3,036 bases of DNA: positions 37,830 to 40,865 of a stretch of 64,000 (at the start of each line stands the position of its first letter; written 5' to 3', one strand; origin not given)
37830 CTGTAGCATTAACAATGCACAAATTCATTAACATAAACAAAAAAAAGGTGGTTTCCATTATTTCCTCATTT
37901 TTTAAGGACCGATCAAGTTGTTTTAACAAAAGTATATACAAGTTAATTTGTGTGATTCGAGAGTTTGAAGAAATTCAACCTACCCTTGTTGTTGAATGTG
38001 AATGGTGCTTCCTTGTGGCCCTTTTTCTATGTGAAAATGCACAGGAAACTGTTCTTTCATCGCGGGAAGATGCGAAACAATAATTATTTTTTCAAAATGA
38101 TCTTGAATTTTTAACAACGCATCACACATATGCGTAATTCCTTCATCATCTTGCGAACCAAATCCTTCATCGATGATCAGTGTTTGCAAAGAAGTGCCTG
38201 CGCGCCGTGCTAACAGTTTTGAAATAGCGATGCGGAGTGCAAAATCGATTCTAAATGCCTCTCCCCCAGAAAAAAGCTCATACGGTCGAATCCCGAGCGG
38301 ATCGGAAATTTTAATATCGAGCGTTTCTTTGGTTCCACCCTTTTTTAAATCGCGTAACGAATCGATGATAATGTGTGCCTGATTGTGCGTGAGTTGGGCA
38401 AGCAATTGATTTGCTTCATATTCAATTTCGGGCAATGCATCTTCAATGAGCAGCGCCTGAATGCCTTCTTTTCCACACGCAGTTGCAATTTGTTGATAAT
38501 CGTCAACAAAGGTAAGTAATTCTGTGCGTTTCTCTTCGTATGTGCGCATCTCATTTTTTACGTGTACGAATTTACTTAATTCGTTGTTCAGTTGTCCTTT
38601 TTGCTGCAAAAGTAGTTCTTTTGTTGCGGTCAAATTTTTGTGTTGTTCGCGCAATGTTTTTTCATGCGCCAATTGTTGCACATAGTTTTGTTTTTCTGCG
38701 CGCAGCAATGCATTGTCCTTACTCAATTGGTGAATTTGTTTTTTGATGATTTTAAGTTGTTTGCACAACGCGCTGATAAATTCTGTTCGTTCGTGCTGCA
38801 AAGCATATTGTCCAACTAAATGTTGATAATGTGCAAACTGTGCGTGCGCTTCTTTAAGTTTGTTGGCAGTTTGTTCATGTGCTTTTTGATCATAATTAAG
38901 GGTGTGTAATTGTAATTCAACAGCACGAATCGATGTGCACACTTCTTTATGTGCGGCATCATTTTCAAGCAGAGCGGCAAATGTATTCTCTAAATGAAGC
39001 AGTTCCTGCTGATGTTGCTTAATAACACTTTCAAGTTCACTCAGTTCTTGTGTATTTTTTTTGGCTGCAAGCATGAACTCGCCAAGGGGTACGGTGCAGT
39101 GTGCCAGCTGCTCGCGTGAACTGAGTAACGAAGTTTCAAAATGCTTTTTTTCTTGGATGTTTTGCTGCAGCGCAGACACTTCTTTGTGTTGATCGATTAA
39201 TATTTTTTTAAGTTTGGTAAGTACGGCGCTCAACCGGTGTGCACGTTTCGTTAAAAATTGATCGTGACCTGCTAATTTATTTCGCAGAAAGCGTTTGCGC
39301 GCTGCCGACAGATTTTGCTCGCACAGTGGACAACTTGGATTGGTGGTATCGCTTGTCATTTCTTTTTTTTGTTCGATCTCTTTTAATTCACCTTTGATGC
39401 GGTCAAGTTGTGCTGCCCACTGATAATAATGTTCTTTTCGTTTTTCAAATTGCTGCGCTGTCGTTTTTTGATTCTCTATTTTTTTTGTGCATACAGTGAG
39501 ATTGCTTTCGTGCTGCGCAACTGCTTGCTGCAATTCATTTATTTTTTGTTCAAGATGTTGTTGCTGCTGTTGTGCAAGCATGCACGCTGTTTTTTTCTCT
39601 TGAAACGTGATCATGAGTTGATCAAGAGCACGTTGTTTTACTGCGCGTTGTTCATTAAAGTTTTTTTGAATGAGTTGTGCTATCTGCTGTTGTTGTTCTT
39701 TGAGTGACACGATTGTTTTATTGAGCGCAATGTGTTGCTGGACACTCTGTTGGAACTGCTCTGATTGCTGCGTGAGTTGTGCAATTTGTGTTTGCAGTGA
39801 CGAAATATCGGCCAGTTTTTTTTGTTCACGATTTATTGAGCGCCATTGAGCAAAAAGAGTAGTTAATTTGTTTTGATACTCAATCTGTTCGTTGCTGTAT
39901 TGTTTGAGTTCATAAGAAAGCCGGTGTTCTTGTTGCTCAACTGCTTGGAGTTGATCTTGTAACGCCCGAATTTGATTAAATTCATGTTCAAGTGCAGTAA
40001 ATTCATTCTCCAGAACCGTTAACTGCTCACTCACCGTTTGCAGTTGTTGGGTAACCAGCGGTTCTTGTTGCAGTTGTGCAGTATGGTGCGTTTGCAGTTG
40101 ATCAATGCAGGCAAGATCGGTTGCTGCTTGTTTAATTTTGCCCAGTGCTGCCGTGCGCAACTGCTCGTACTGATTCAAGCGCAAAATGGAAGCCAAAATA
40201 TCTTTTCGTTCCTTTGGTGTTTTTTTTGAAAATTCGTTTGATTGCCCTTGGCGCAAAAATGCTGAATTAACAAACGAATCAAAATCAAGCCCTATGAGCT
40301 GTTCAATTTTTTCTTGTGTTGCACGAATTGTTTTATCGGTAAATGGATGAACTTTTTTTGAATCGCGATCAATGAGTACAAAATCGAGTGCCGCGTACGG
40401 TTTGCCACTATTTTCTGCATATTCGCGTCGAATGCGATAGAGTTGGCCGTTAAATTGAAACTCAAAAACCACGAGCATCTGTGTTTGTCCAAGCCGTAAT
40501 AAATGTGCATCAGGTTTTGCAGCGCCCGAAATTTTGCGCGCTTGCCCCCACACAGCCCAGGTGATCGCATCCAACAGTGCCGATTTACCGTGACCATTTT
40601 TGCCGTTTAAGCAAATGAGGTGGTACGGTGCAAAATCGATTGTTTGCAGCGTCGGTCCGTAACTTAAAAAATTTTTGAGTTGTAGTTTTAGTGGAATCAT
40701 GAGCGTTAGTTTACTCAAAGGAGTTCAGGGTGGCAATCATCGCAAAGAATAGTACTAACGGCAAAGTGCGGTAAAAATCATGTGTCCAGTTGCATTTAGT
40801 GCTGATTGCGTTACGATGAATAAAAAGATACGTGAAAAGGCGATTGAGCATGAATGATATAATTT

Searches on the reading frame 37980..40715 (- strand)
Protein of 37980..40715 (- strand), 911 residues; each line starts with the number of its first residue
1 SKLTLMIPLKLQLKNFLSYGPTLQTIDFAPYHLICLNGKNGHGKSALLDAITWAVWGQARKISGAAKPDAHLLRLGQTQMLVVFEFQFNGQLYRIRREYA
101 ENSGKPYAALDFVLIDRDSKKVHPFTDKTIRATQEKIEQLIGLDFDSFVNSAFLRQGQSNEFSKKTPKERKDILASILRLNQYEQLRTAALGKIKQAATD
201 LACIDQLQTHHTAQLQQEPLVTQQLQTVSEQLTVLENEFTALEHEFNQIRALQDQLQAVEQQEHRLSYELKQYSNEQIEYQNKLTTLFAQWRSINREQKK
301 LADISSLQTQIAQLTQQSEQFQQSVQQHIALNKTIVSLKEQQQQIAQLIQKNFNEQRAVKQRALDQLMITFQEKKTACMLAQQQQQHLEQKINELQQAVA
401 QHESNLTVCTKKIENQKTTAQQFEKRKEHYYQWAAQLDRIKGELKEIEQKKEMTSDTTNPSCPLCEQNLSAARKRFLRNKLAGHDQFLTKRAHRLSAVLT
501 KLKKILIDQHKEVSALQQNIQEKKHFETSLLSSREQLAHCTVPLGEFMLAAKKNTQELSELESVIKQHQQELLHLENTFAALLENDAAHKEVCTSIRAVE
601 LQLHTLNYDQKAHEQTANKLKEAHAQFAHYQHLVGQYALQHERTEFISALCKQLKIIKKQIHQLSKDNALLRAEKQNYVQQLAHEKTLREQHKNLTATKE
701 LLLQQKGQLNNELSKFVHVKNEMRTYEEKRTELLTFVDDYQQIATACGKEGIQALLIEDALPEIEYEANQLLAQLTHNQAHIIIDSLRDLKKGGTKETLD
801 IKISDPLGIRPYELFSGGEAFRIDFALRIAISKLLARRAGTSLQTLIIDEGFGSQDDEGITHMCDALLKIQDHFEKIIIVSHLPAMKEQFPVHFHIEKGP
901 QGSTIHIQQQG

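Call 67: search_protein_families(library=pfam, proteins=[window:37980-40715:-], max_evalue=0.00001)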
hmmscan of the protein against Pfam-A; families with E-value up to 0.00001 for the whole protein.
window:37980-40715:- (911 aa): 3 families
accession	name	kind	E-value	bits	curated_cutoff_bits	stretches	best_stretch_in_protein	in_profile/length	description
PF13476.12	AAA_23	-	1.8e-15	58.6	27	1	10-284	1-177/201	AAA domain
PF02463.25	SMC_N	-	2.5e-07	30.8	40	0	10-55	4-48/220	RecF/RecN/SMC N terminal domain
PF13558.12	SbcC_Walker_B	-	5.5e-06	27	27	0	812-867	30-88/90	SbcC/RAD50-like, Walker B motif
